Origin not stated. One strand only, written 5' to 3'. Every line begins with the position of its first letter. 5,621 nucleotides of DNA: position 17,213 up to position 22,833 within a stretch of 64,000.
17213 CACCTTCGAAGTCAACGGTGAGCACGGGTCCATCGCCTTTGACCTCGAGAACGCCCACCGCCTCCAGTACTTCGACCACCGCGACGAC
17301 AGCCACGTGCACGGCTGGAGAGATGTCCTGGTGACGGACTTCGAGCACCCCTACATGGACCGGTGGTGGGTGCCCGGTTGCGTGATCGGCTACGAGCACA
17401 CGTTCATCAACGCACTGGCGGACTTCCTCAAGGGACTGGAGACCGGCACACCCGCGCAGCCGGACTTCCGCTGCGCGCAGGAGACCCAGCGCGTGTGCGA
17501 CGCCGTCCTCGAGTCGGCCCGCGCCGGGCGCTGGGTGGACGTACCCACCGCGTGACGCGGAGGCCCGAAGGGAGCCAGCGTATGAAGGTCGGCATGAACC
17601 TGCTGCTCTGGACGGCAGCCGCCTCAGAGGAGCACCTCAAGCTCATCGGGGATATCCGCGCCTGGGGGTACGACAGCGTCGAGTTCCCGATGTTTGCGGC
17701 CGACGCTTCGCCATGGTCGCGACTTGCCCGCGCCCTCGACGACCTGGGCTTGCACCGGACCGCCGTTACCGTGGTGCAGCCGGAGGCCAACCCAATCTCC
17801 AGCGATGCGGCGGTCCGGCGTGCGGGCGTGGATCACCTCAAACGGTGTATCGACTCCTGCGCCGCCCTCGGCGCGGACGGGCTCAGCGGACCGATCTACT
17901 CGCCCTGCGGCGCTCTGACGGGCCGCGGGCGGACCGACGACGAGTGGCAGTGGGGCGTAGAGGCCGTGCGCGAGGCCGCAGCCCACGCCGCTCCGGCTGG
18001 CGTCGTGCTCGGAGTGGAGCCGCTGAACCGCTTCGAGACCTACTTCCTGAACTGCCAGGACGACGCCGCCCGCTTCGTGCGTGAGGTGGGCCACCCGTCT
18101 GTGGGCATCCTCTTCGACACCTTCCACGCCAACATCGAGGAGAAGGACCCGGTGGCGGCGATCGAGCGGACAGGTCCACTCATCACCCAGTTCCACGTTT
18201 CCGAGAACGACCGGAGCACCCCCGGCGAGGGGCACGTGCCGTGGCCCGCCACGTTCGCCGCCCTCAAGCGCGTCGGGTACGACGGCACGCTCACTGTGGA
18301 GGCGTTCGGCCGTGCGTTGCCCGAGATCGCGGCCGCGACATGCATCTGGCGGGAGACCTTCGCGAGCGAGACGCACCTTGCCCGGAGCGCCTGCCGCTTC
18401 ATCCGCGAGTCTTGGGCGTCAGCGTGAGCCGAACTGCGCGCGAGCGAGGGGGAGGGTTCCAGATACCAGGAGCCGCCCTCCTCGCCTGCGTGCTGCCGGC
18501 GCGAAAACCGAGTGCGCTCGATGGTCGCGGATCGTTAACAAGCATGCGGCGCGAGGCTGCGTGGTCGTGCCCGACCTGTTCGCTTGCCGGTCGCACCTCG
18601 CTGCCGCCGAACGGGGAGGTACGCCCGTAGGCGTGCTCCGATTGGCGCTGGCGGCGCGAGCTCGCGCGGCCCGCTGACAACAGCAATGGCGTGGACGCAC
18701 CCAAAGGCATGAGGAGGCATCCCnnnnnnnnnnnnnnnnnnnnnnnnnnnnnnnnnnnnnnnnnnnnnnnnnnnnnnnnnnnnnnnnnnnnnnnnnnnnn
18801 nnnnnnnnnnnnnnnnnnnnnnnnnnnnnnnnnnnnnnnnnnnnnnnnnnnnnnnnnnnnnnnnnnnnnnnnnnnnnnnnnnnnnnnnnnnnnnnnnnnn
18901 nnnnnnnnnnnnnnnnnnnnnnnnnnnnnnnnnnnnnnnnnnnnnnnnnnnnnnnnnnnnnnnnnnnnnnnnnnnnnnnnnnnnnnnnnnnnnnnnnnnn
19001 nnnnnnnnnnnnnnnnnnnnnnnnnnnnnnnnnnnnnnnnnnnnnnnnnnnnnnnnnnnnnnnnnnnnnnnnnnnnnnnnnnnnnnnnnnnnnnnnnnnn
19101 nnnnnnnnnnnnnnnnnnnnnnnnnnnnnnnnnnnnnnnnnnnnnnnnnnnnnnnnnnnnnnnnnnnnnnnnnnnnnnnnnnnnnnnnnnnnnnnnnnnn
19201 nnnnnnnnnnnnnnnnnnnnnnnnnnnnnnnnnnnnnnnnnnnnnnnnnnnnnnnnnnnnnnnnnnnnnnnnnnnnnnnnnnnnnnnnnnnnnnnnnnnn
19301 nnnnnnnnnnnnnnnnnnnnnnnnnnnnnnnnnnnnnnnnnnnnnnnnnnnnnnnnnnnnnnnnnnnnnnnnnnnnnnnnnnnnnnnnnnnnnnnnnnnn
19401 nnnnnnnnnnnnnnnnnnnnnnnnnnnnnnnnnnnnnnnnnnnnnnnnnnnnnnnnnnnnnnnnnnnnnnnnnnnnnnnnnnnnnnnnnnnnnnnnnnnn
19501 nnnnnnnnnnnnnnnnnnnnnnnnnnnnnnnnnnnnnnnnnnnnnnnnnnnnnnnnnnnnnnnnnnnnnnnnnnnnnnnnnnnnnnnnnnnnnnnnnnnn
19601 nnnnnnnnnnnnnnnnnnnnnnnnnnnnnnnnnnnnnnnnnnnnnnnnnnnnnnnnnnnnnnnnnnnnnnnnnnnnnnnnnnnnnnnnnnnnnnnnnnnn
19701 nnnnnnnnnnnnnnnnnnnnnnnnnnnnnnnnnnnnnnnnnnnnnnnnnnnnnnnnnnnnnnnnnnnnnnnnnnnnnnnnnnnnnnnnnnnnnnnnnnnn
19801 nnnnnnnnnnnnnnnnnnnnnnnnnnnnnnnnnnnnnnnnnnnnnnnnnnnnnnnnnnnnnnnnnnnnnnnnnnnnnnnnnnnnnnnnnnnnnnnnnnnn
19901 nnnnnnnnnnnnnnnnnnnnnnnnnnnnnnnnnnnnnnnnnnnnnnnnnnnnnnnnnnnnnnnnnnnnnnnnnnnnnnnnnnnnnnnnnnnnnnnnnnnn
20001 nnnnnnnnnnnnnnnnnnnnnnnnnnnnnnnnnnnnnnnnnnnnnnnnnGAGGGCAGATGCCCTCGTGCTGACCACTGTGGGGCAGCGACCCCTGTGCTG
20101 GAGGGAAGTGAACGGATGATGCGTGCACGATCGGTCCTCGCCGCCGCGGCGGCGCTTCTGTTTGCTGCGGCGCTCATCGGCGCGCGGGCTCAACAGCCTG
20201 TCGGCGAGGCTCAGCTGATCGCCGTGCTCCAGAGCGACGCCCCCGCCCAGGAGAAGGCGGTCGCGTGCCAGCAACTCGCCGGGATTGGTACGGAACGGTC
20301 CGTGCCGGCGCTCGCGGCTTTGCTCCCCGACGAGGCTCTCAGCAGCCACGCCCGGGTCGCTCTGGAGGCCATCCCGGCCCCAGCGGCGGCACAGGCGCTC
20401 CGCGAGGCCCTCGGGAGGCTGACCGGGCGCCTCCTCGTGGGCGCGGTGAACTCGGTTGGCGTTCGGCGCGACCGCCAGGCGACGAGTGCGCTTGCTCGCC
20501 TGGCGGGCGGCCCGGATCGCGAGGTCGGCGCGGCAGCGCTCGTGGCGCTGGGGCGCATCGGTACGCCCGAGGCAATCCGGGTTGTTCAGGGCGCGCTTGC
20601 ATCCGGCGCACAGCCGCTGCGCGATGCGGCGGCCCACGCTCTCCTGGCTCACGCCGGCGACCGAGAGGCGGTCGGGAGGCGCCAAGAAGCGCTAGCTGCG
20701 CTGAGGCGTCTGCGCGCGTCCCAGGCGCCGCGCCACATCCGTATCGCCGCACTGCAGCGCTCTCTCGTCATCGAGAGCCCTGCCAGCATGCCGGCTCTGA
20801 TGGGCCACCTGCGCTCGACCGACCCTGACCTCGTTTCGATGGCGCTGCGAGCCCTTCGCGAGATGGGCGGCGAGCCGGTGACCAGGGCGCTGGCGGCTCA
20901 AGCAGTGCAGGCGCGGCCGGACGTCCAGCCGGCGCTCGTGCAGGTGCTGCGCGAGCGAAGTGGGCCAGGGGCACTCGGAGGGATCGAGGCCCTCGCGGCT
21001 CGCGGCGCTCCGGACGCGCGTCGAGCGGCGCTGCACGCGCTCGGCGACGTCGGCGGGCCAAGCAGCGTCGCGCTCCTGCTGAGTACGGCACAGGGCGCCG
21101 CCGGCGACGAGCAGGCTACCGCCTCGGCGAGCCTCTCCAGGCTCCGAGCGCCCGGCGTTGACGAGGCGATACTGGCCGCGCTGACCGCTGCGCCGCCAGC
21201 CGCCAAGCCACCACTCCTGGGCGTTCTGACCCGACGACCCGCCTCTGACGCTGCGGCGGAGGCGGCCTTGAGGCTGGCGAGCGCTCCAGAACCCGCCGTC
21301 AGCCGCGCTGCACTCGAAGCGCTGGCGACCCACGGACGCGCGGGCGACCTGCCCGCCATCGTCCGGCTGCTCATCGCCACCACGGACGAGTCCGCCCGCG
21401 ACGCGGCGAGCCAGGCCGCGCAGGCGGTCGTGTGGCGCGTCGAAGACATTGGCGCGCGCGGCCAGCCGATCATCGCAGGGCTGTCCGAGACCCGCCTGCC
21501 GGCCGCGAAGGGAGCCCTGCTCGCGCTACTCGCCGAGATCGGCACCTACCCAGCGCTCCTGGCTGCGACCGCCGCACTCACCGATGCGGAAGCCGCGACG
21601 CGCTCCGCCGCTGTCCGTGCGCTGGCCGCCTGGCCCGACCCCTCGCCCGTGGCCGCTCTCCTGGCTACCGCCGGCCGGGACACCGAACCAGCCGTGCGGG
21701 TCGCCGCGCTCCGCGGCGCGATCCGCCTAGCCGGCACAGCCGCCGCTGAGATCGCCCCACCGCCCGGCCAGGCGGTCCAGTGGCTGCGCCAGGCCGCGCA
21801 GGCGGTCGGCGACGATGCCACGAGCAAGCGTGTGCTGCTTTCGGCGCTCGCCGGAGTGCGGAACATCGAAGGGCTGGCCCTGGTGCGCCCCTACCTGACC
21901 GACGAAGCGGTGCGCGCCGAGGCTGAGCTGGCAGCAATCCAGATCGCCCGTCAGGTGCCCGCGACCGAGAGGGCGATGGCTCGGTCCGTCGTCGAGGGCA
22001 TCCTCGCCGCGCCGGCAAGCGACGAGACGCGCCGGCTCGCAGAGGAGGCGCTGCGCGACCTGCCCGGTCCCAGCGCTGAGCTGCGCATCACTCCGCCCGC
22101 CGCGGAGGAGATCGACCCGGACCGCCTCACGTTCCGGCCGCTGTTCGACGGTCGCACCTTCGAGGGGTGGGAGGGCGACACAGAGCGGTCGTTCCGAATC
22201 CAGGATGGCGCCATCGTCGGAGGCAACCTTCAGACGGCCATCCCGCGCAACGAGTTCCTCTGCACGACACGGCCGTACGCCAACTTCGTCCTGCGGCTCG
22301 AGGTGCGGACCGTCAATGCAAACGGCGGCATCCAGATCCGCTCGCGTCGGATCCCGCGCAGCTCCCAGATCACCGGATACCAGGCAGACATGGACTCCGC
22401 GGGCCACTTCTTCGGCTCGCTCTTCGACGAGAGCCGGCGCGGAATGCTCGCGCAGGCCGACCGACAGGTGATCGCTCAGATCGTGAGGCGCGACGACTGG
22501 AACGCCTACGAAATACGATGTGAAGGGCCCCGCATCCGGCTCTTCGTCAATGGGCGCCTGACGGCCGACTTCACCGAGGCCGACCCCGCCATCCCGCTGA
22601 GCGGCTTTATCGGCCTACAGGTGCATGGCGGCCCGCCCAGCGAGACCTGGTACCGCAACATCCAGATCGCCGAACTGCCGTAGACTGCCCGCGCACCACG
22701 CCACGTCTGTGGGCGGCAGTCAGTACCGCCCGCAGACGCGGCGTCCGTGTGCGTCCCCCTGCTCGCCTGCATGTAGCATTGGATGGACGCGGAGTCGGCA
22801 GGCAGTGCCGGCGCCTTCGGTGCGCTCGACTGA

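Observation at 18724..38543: Recurring two-gene module: Tat-exported Gfo/Idh/MocA dehydrogenase followed by a secreted HEAT-repeat protein (two copies about 14 kb apart)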

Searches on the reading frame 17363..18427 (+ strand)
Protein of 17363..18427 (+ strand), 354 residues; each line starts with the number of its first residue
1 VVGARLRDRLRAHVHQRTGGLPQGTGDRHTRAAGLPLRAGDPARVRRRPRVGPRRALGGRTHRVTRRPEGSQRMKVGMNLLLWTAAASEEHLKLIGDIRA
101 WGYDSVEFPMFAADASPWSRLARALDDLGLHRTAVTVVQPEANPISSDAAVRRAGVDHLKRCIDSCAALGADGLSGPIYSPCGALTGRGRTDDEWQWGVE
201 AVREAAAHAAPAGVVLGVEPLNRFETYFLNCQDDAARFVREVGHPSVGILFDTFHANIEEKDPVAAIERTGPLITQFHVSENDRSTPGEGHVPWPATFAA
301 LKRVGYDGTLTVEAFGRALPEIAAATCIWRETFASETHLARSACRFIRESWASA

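Call 12: search_protein_families(library=pfam, proteins=[window:17363-18427:+], max_evalue=0.001)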
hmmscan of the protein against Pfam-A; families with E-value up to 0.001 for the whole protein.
window:17363-18427:+ (354 aa): 1 family
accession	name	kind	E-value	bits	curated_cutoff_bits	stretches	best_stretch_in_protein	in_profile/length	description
PF01261.30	AP_endonuc_2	-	5.8e-45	154.4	31.1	1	98-324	4-234/249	Xylose isomerase-like TIM barrel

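Call 72: search_protein_families(library=ncbifam, proteins=[window:17363-18427:+], max_evalue=0.001)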
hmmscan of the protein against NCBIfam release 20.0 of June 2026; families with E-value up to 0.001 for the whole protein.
window:17363-18427:+ (354 aa): 11 families
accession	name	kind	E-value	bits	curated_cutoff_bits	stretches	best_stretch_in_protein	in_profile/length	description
NF051856.1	PsicseEpim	equivalog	6.4e-49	167.3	300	1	74-339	1-272/287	D-psicose 3-epimerase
NF041099.2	keto_glucon_epim_IolO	equivalog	1.7e-37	129.2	300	1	92-318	24-250/269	5-keto-L-gluconate epimerase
TIGR03234.1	OH-pyruv-isom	equivalog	5.8e-19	68.4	353.45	1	178-313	101-239/254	hydroxypyruvate isomerase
NF043033.1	OxoTetrIsom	equivalog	3.5e-16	59.7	325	1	191-313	111-236/251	2-oxo-tetronate isomerase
NF007360.0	PRK09856.1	equivalog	6.6e-10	39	305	1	147-315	80-249/276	fructoselysine 3-epimerase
NF007444.0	PRK09997.1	equivalog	3.5e-07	29.9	465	1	199-314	123-241/258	hydroxypyruvate isomerase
NF042435.1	DhshikDhtase_QuiC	equivalog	9.4e-07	27.7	1200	1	98-316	21-242/635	3-dehydroshikimate dehydratase QuiC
TIGR04379.1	myo_inos_iolE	equivalog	1.6e-06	27.9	290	0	191-279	124-209/290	myo-inosose-2 dehydratase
NF009688.0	PRK13209.1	subfamily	9.2e-06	24.8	317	1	193-354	131-280/286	L-ribulose-5-phosphate 3-epimerase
NF007441.0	PRK09989.1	equivalog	1e-05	25.5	412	1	200-319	124-246/258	HPr family phosphocarrier protein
NF009689.0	PRK13210.1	subfamily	0.00034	19.9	200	0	196-321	130-263/286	L-ribulose-5-phosphate 3-epimerase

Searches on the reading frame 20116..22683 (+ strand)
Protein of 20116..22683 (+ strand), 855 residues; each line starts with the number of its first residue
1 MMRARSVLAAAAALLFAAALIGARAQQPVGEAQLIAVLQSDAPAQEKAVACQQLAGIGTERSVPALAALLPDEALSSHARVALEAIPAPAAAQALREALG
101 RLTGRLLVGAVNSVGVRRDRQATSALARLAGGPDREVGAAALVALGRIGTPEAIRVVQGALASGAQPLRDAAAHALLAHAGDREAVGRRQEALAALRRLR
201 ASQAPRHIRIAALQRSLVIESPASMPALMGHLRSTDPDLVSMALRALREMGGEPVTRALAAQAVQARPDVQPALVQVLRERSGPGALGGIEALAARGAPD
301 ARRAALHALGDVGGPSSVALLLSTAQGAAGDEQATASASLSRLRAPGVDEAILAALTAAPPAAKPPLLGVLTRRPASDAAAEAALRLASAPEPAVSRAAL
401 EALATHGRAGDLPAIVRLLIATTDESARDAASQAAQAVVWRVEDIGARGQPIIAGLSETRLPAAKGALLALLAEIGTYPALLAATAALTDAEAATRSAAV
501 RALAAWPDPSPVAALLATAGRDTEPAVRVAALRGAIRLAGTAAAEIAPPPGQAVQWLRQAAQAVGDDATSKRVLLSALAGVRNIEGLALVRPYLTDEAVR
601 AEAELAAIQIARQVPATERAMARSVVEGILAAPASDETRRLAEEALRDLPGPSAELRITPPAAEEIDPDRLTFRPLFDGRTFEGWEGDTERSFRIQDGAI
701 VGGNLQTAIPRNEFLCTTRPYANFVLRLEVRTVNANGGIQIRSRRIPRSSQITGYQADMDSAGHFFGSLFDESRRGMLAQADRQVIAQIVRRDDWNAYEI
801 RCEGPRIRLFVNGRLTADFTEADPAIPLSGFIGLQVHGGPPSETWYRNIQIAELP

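Call 8: search_protein_families(library=pfam, proteins=[window:20116-22683:+], max_evalue=0.01)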
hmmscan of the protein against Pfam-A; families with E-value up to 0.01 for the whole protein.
window:20116-22683:+ (855 aa): 2 families
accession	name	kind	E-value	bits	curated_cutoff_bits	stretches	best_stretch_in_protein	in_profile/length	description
PF06439.18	3keto-disac_hyd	-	2.2e-38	132.6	26.8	1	673-851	2-186/187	3-keto-disaccharide hydrolase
PF13646.12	HEAT_2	-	2.5e-29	101.8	27.7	4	110-176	20-87/88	HEAT repeats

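Call 9: search_protein_families(library=ncbifam, proteins=[window:20116-22683:+], max_evalue=0.01)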
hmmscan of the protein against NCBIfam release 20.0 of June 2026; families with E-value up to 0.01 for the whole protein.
window:20116-22683:+ (855 aa): 1 family
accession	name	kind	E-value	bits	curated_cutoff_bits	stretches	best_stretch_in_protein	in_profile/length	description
NF045915.1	PhycobilmeDegNblB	equivalog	0.0077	15.8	300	1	35-158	72-198/214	phycobilisome degradation protein NblB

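Call 110: find_homologous_proteins(query=window:20116-22683:+, max_evalue=1e-30)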
Query window:20116-22683:+ (855 aa): 56 proteins with E <= 1e-30 among 8000 candidates.
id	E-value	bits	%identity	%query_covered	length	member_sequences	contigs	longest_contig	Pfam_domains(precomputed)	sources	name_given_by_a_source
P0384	0.0e+0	1748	100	100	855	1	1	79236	PF06439.19,PF13646.13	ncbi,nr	ncbi:MAG TPA: DUF1080 domain-containing protein [Chthonomonadales bacterium]|nr:DUF1080 domain-conta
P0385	5.0e-199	682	49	96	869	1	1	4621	PF06439.19,PF13646.13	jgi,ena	-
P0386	6.2e-158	546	40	76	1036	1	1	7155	PF06439.19,PF13646.13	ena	-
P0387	3.8e-147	510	40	72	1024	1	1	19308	PF06439.19,PF13646.13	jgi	jgi:HEAT repeat protein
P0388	2.7e-91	325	40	78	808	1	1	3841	PF13646.13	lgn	-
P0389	4.8e-91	325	41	75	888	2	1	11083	PF13646.13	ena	-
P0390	8.5e-90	321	41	74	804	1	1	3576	PF13646.13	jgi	-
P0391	1.1e-89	320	42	74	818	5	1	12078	PF13646.13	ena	-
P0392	1.3e-79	287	38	69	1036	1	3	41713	PF06439.19,PF11838.15,PF13646.13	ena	-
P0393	7.1e-77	278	40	71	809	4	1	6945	PF13646.13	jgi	-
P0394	5.4e-74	268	41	68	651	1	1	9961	PF00514.30,PF02985.29,PF13646.13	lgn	-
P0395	5.3e-73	265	36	66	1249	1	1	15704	PF06439.19,PF13646.13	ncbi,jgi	ncbi:MAG: family 16 glycoside hydrolase [Planctomycetota bacterium]|jgi:HEAT repeat protein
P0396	1.0e-69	254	36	72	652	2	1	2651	PF00514.30,PF02985.29,PF13646.13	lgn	-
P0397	1.0e-69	254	39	66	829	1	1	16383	PF13646.13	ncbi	-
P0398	2.3e-69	253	36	71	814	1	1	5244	PF00514.30,PF02985.29,PF13646.13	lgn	-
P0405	1.4e-60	224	34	60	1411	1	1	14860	PF01839.30,PF06439.19,PF13517.13,PF13646.13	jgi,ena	jgi:HEAT repeat protein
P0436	1.9e-35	141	30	61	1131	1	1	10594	PF06439.19,PF11838.15,PF20407.6,PF13646.13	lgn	-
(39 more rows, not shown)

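Call 111: find_encoding_contigs(protein=P0387, flank=5000, max_places=1)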
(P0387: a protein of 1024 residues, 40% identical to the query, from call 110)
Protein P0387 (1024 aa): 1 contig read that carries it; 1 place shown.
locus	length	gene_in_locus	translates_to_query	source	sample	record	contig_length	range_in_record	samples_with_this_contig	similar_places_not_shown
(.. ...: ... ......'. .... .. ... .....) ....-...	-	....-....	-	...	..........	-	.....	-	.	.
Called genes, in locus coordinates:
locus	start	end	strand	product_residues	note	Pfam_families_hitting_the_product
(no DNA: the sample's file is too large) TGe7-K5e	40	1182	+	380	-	PF01408:GFO_IDH_MocA, PF22725:GFO_IDH_MocA_C3, PF02894:GFO_IDH_MocA_C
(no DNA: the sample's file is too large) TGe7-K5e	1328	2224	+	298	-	PF01261:AP_endonuc_2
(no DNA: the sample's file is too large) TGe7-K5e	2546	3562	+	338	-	PF00294:PfkB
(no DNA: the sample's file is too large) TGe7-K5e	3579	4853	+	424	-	PF01408:GFO_IDH_MocA, PF19051:GFO_IDH_MocA_C2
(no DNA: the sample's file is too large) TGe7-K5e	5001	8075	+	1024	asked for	PF13646:HEAT_2, PF06439:3keto-disac_hyd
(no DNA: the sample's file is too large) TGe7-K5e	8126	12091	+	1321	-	PF24135:DUF7402 (weak), PF26549:Tricorn_N (weak), PF18582:HZS_alpha, PF03130:HEAT_PBS (faint), PF13646:HEAT_2, PF02985:HEAT (faint), PF13646:HEAT_2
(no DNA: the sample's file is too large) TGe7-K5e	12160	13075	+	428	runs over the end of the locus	PF00365:PFK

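Call 112: find_encoding_contigs(protein=P0392, flank=5000, max_places=1)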
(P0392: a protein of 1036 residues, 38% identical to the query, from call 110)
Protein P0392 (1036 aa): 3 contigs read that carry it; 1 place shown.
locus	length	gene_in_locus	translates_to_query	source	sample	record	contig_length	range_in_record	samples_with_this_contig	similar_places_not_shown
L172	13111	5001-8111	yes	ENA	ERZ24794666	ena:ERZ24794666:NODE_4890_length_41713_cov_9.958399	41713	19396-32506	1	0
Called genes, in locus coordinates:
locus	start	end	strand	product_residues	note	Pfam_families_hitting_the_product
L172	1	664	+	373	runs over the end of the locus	-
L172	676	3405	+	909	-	PF13191:AAA_16, PF20703:nSTAND1, PF24389:ORC-CDC6-like (faint), PF13428:TPR_14 (faint), PF13432:TPR_16 (faint), PF13174:TPR_6 (faint), PF00515:TPR_1 (faint), PF07719:TPR_2 (faint), +3 more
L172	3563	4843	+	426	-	PF01408:GFO_IDH_MocA, PF19051:GFO_IDH_MocA_C2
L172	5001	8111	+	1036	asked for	PF13646:HEAT_2, PF11838:ERAP1_C (faint), PF13646:HEAT_2, PF06439:3keto-disac_hyd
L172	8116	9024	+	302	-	PF23023:Anti-Pycsar_Apyc1 (faint), PF12706:Lactamase_B_2 (weak)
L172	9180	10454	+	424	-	PF00135:COesterase (weak), PF20434:BD-FAE, PF07859:Abhydrolase_3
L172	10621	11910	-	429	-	-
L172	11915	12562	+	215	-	PF03176:MMPL, PF02460:Patched, PF12349:Sterol-sensing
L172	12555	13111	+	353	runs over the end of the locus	-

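Call 113: find_encoding_contigs(protein=P0395, flank=5000, max_places=1)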
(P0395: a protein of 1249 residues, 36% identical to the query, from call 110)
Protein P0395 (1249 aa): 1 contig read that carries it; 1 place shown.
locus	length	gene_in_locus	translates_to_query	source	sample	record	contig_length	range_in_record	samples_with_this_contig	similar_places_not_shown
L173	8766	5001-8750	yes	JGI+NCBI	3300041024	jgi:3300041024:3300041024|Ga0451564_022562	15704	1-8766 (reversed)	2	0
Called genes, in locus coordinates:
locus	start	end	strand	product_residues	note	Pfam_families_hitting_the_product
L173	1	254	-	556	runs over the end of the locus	PF01839:FG-GAP (faint), PF13517:FG-GAP_3, PF07593:UnbV_ASPIC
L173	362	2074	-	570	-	PF13517:FG-GAP_3, PF07593:UnbV_ASPIC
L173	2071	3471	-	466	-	PF13432:TPR_16, PF13432:TPR_16 (weak), PF14559:TPR_19 (weak), PF13424:TPR_12 (weak), PF14559:TPR_19, PF13371:TPR_9, PF13424:TPR_12 (weak), PF14559:TPR_19, +18 more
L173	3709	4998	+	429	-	PF01408:GFO_IDH_MocA, PF22725:GFO_IDH_MocA_C3 (faint), PF19051:GFO_IDH_MocA_C2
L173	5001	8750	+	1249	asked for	PF13646:HEAT_2, PF06439:3keto-disac_hyd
